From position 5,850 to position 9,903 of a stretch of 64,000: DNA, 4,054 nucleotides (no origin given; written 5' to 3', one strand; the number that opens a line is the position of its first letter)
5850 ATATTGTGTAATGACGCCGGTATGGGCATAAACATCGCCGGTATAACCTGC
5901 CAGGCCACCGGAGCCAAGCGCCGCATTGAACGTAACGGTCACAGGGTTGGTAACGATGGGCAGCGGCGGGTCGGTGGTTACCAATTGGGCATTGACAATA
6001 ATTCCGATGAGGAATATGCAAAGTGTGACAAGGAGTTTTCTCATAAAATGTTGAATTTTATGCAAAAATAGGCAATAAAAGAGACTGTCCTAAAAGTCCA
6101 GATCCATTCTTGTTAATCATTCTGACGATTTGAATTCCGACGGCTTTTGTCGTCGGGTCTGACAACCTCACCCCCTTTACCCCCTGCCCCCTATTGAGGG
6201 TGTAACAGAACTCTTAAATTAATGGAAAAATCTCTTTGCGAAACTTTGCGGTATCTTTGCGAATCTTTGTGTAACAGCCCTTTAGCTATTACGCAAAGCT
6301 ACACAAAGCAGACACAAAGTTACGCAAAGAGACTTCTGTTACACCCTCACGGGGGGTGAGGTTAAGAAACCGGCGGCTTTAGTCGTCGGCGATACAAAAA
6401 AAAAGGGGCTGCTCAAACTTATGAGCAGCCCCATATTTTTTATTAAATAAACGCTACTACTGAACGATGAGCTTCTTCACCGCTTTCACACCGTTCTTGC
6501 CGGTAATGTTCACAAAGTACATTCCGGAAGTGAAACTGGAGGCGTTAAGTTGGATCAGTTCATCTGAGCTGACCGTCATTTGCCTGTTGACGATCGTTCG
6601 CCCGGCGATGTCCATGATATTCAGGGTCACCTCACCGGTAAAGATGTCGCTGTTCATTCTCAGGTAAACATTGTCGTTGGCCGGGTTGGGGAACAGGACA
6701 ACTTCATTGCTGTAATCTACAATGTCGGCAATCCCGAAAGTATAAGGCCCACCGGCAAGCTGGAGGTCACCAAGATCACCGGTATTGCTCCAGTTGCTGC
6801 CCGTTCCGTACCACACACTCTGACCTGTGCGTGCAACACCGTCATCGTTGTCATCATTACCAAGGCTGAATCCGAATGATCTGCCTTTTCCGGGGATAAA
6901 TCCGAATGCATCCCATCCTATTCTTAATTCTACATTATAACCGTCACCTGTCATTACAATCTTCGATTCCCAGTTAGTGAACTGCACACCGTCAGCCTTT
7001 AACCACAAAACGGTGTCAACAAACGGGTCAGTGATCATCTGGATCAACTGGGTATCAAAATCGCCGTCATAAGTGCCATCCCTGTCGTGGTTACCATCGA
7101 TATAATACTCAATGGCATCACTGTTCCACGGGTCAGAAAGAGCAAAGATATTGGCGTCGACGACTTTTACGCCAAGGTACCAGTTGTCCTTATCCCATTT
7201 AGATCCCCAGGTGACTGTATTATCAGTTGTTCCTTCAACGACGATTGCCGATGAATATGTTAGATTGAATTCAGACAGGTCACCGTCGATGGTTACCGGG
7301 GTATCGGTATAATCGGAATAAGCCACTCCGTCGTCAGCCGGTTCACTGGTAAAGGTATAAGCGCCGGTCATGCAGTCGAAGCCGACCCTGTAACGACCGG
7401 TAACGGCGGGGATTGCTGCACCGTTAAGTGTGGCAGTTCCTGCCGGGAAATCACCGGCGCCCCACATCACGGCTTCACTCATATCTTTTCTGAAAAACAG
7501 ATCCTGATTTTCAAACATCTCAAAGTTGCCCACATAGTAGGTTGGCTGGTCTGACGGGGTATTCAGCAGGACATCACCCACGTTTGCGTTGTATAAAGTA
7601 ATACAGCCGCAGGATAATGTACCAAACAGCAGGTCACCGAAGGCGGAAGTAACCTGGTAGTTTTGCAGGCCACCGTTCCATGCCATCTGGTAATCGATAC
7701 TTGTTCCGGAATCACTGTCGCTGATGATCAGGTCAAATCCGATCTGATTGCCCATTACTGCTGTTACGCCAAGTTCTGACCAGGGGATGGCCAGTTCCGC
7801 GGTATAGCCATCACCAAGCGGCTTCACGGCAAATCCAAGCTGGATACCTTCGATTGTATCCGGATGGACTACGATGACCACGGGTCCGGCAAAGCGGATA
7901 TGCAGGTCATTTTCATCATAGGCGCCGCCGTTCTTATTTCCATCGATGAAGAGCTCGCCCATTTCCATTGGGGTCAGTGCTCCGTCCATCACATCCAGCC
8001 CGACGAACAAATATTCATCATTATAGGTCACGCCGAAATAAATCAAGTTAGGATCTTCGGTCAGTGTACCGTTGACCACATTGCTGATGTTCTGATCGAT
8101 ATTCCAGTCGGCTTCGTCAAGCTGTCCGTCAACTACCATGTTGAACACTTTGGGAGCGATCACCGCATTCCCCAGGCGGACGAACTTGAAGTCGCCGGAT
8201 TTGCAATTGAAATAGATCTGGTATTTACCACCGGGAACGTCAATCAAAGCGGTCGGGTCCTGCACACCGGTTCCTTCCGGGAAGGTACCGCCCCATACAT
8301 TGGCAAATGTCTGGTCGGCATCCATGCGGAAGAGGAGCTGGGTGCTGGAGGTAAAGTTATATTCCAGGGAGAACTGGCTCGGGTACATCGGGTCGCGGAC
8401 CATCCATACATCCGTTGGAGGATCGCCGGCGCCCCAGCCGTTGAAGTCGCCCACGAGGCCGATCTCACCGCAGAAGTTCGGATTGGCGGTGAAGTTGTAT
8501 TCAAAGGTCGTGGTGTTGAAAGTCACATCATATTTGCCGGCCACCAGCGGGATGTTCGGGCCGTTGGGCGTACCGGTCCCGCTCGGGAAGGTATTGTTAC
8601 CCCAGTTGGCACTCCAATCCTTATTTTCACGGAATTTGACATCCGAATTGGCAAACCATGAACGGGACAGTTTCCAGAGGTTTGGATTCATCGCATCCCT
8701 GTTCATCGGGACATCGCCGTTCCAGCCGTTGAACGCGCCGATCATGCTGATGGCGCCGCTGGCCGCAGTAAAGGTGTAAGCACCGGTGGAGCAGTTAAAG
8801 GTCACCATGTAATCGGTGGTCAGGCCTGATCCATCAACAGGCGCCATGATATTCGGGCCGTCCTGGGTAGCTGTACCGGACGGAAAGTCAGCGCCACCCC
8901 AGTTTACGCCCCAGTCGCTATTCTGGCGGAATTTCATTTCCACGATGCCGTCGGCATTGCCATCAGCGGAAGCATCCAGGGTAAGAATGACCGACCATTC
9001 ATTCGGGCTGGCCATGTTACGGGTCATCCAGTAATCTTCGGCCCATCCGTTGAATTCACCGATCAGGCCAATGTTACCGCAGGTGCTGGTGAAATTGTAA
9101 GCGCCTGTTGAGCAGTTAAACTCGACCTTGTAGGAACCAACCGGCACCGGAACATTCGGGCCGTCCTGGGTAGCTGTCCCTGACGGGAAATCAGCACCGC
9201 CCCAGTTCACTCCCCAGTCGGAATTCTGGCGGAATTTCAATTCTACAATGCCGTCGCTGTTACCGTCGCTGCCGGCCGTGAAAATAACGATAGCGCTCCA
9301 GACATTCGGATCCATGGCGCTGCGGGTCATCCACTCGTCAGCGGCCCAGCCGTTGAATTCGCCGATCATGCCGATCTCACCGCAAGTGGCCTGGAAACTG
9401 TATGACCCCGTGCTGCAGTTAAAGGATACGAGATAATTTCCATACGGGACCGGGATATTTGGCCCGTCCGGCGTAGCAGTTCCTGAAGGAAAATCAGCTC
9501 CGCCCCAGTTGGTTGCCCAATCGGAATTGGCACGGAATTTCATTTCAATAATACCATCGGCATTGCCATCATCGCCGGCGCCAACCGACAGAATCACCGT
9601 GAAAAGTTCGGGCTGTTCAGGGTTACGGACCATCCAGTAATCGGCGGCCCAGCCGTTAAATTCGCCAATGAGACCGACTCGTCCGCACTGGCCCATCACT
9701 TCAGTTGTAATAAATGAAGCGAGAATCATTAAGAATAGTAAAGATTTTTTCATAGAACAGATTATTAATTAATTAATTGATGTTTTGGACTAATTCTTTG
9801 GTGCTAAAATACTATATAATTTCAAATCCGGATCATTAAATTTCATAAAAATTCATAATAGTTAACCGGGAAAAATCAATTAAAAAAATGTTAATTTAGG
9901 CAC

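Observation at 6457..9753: T9SS-secreted, enzyme-free multivalent scaffold divergent from susCD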

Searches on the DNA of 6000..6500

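Call 81: search_rna_families(source=window, start=6000, end=6500, threshold=evalue, max_evalue=1)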
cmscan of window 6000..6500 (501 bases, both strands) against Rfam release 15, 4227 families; matches with E-value up to 1: 7.
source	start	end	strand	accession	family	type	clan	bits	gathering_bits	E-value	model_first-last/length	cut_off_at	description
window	6255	6306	-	RF03171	mir-1012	Gene; miRNA;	-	25.2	70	0.015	1-59/59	no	mir-1012 microRNA precursor family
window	6398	6500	-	RF04182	GibS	Gene; sRNA;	-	22.2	115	0.83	45-142/142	5'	GibS sRNA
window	6391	6479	-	RF00519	suhB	Gene; sRNA;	CL00108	21.3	41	0.043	1-77/77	no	Makes More Granules Regulator RNA (mmgR)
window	6254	6330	-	RF00961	mir-581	Gene; miRNA;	-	20.3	100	0.22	1-89/89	no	mir-581 microRNA precursor family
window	6236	6328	+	RF00845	MIR158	Gene; miRNA;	-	19.8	67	0.37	1-100/100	no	MIR158 microRNA precursor family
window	6393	6444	+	RF03636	MIR4376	Gene; miRNA;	-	18.3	60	0.47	1-88/88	no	MIR4376 microRNA precursor family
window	6393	6443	-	RF03464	mir-465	Gene; miRNA;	CL00136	18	65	0.71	10-69/79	no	mir-465 microRNA precursor family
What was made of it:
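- Tried and rejected: Rfam found no family above threshold in the 6000-6500 region (call 81).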

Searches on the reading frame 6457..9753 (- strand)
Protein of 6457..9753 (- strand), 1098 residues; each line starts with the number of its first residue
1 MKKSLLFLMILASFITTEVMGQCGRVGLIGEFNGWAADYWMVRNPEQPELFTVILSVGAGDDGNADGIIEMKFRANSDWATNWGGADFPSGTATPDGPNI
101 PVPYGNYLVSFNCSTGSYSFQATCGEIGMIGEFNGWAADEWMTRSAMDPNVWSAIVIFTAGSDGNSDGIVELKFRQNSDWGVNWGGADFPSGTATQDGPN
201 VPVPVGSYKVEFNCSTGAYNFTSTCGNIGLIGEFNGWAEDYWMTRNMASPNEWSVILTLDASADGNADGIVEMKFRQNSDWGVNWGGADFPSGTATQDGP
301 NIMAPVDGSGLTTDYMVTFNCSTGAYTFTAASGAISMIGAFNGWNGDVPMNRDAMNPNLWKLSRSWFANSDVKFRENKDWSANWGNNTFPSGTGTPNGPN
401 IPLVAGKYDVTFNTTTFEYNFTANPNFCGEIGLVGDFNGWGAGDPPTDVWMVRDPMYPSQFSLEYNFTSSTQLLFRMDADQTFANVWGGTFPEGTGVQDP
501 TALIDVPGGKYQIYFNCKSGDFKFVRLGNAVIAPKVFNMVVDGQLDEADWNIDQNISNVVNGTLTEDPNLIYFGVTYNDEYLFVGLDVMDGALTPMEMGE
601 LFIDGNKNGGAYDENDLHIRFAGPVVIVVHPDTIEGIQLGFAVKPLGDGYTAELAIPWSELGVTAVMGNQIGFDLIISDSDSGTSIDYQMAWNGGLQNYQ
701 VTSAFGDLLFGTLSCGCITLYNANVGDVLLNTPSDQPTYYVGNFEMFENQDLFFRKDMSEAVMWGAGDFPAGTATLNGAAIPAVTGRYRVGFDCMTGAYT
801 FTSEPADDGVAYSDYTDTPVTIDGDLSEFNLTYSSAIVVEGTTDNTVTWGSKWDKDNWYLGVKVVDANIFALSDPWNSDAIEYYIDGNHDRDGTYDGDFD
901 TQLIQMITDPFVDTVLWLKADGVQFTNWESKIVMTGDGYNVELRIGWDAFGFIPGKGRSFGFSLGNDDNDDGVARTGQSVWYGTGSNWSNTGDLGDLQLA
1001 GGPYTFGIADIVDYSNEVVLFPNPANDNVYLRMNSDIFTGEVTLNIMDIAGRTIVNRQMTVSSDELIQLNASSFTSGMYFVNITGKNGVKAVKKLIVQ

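Call 4: search_protein_families(library=pfam, proteins=[window:6457-9753:-], max_evalue=0.01)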
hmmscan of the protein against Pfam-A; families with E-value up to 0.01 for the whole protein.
window:6457-9753:- (1098 aa): 4 families
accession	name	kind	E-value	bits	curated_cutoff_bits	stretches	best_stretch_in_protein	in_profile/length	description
PF06452.16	CBM9_1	-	2e-28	100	23.4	2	840-1001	26-184/185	Carbohydrate family 9 binding domain-like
PF18962.6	Por_Secre_tail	-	7.8e-15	55.4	27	1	1020-1097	1-75/75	Secretion system C-terminal sorting domain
PF16561.11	AMPK1_CBM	-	0.00014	22.4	26.8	0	222-261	8-44/85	Glycogen recognition site of AMP-activated protein kinase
PF11589.14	DUF3244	-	0.0044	17.4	25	0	1027-1089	29-89/96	Domain of unknown function (DUF3244)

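Call 9: search_solved_structures(query=window:6457-9753:-, max_evalue=1)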
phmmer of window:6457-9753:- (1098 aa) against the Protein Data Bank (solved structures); distinct sequences matched with E-value up to 1: 4.
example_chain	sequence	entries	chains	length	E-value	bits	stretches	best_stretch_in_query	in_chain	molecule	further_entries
7nwn_AAA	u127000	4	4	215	9.2e-08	33.5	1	819-1001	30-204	Beta-xylanase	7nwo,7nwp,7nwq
1i82_A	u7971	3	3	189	2.2e-07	32.2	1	818-999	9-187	ENDO-1,4-BETA-XYLANASE A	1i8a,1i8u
8glk_D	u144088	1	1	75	0.0012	19.8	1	1017-1097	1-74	Endonuclease I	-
4ya6_A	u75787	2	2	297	0.48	11.2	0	537-574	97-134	C alpha-dehydrogenase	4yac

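Call 10: search_protein_families(library=ncbifam, proteins=[window:6457-9753:-], max_evalue=0.1)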
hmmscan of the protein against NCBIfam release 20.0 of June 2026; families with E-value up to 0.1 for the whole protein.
window:6457-9753:- (1098 aa): 5 families
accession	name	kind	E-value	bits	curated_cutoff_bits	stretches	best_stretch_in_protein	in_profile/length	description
TIGR04183.1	Por_Secre_tail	domain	6.8e-11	42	23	1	1020-1098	1-72/72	T9SS type A sorting domain-containing protein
NF052323.1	T9SSA_dep_M6i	equivalog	5.7e-09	34.5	600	1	1016-1096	956-1037/1043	T9SS-dependent M6-like inactivated metalloprotease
NF050177.1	TapA_OM_Porphy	equivalog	0.0015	17.4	500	1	1007-1097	460-543/544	TapA/TapC family T9SS-dependent outer membrane protein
NF041915.1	HVO_2901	equivalog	0.0052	16.6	80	0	287-308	22-43/55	HVO_2901 family zinc finger protein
NF033708.1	T9SS_Cterm_ChiA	domain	0.017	15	40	1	1047-1096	7-54/55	T9SS sorting signal type C domain-containing protein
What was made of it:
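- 6460..6723 (-): Short linker plus the type A T9SS C-terminal sorting domain (aa 1011-1098; the Pfam and NCBIfam matches run from aa 1020 to the C-terminus). PF18962 7.8e-15 and TIGR04183 6.8e-11 (calls 4, 10).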

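Call 34: find_related_loci(query=window:6457-9753:-, collection=genome_contigs, flank=10000)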
Query window:6457-9753:- (1098 aa) in genome_contigs; peptide patterns used: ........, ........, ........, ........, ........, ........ (x = any residue, [..] = any of these).
39 stretches matched a pattern; 23 encode a relative of the query (tblastn E <= 1e-3); 22 distinct loci.
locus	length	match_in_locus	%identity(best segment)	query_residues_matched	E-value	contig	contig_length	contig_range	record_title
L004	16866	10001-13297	79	1-1098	0e+0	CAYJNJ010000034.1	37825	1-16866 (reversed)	MAG TPA_asm: uncultured Bacteroidales bacterium isolate ERP124720_co1_67 genome assembly, contig: NODE_1493_length_37825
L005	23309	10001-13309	66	1-1098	0e+0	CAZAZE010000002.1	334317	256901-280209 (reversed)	MAG TPA_asm: uncultured Bacteroidales bacterium isolate SRP278314_co2_178 genome assembly, contig: NODE_22_length_334317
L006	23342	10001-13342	63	1-1098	0e+0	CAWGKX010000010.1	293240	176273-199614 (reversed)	MAG: uncultured Bacteroidales bacterium isolate MFD01872.bin.2.78 genome assembly, contig: contig_165039, whole genome s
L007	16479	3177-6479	56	1-1098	0e+0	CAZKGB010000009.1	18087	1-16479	MAG TPA_asm: uncultured Lentimicrobiaceae bacterium isolate binchicken_co291_82 genome assembly, contig: NODE_717_length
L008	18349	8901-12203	55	1-1098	0e+0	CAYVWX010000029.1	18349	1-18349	MAG TPA_asm: uncultured Lentimicrobiaceae bacterium isolate SRP163575_co1_344 genome assembly, contig: NODE_6373_length_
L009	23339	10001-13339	56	3-1098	0e+0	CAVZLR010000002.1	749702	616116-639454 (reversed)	MAG: Marinilabiliales bacterium isolate MFD03804.bin.1.66 genome assembly, contig: contig_2926, whole genome shotgun seq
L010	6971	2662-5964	55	1-1098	0e+0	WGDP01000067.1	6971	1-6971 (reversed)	MAG: Bacteroidales bacterium isolate S145_9 k151_125367, whole genome shotgun sequence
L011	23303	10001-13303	55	1-1098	0e+0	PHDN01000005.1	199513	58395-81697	MAG: Bacteroidetes bacterium HGW-Bacteroidetes-16 08E140C01_z5_2013_Ig3399_v2_scaffold_91, whole genome shotgun sequence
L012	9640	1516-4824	56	1-1098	0e+0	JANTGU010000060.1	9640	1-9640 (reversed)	MAG: Bacteroidales bacterium isolate bin10084 c_000000008009, whole genome shotgun sequence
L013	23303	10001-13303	54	1-1098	0e+0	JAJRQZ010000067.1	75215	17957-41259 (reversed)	MAG: Bacteroidetes bacterium isolate Dive100_bin2.33 k141_330597, whole genome shotgun sequence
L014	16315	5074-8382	55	1-1098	0e+0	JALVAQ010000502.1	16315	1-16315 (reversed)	MAG: Bacteroidales bacterium isolate 132-544_metabat2_scaf2bin.094 132-544_scaffold_871_c1, whole genome shotgun sequenc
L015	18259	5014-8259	53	13-1098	0e+0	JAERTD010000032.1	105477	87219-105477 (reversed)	MAG: Bacteroidetes bacterium isolate BH23 c_000000001863, whole genome shotgun sequence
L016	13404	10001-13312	53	1-1098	0e+0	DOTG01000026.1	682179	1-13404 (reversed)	MAG TPA_asm: Marinilabiliales bacterium isolate UBA12394 contig_6, whole genome shotgun sequence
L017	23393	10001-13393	53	3-1098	0e+0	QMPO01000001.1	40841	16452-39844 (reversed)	MAG: Bacteroidetes bacterium isolate B17_G6 B17_Guay6_scaffold_00161, whole genome shotgun sequence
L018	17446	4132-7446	49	1-1098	0e+0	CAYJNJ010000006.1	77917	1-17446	MAG TPA_asm: uncultured Bacteroidales bacterium isolate ERP124720_co1_67 genome assembly, contig: NODE_456_length_77917_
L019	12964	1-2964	55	23-1098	0e+0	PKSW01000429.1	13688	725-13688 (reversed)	MAG: Marinilabiliales bacterium isolate BM514 sc_2661, whole genome shotgun sequence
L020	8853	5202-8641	54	1-1098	0e+0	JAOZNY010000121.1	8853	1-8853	MAG: Bacteroidales bacterium isolate GMC4.concoct.290_sub GMC4_12518_length_8853_cov_28.249830, whole genome shotgun seq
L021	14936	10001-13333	56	3-1098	0e+0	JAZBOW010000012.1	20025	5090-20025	MAG: Bacteroidales bacterium isolate bin.543 k117_322390, whole genome shotgun sequence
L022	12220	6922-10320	51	3-1098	0e+0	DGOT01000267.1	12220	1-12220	MAG TPA_asm: Bacteroidales bacterium UBA4459 UBA4459_contig_38443, whole genome shotgun sequence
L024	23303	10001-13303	55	1-1098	0e+0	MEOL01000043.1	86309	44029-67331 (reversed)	MAG: Bacteroidetes bacterium GWF2_41_31 gwf2_scaffold_519, whole genome shotgun sequence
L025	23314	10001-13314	57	1-1098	0e+0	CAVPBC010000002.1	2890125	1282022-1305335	MAG: uncultured Bacteroidales bacterium isolate MFD00032.bin.1.232 genome assembly, contig: contig_25270, whole genome s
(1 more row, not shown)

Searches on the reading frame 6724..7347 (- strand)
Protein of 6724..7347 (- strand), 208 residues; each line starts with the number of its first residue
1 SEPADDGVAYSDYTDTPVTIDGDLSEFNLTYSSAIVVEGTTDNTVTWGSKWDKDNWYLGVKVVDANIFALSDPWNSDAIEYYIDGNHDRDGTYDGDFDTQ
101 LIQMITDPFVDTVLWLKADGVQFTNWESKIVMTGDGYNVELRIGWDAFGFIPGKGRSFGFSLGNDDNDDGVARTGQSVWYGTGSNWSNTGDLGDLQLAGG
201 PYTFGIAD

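Call 7: search_protein_families(library=pfam, proteins=[window:6724-7347:-], max_evalue=10)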
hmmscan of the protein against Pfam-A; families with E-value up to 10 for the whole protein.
seq(208 aa): 1 family
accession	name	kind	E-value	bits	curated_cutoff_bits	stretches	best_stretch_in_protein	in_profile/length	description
PF06452.16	CBM9_1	-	1.2e-16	61.6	23.4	1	38-199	26-184/185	Carbohydrate family 9 binding domain-like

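Call 29: search_solved_structures(query=window:6724-7347:-, max_evalue=1, show_alignments=3)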
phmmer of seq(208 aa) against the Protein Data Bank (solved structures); distinct sequences matched with E-value up to 1: 2.
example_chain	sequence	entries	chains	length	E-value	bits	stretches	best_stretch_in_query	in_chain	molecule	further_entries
7nwn_AAA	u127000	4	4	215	1.3e-08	38.1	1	17-199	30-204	Beta-xylanase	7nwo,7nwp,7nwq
1i82_A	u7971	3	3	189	7.3e-08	35.7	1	16-197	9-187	ENDO-1,4-BETA-XYLANASE A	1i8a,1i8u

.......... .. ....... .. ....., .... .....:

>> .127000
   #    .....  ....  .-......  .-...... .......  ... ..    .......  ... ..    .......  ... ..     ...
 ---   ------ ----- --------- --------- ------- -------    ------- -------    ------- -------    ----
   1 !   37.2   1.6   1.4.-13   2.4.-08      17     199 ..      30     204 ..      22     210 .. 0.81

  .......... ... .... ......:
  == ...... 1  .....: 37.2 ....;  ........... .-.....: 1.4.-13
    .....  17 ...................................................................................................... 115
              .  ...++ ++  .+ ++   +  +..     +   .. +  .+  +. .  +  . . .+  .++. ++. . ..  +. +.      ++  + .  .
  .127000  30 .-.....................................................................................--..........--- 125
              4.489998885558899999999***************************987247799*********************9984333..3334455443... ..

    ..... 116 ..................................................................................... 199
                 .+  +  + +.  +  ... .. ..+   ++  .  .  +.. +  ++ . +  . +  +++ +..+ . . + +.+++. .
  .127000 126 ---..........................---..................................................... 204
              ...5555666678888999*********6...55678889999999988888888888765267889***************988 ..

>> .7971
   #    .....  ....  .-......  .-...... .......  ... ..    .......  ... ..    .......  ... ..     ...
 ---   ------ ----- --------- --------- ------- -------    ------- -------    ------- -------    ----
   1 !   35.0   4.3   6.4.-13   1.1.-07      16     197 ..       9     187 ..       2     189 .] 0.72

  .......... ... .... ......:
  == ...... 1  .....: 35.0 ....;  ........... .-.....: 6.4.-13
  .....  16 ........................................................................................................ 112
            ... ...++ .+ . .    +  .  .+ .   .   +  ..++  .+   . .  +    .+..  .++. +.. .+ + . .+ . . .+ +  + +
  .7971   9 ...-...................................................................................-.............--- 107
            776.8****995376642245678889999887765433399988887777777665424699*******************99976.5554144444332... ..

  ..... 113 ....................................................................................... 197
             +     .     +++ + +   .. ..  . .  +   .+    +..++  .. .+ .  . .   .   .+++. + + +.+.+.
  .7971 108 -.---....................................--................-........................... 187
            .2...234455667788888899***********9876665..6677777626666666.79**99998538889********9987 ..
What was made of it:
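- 6724..7347 (-): CBM9-like domain b (aa 803-1010), with a complete Trp/Trp clamp (W876, W988). PF06452 E 1.2e-16 (call 7). phmmer to 7nwn 1.3e-8 and 1i82 7.3e-8, with both Trp aligned (call 29).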
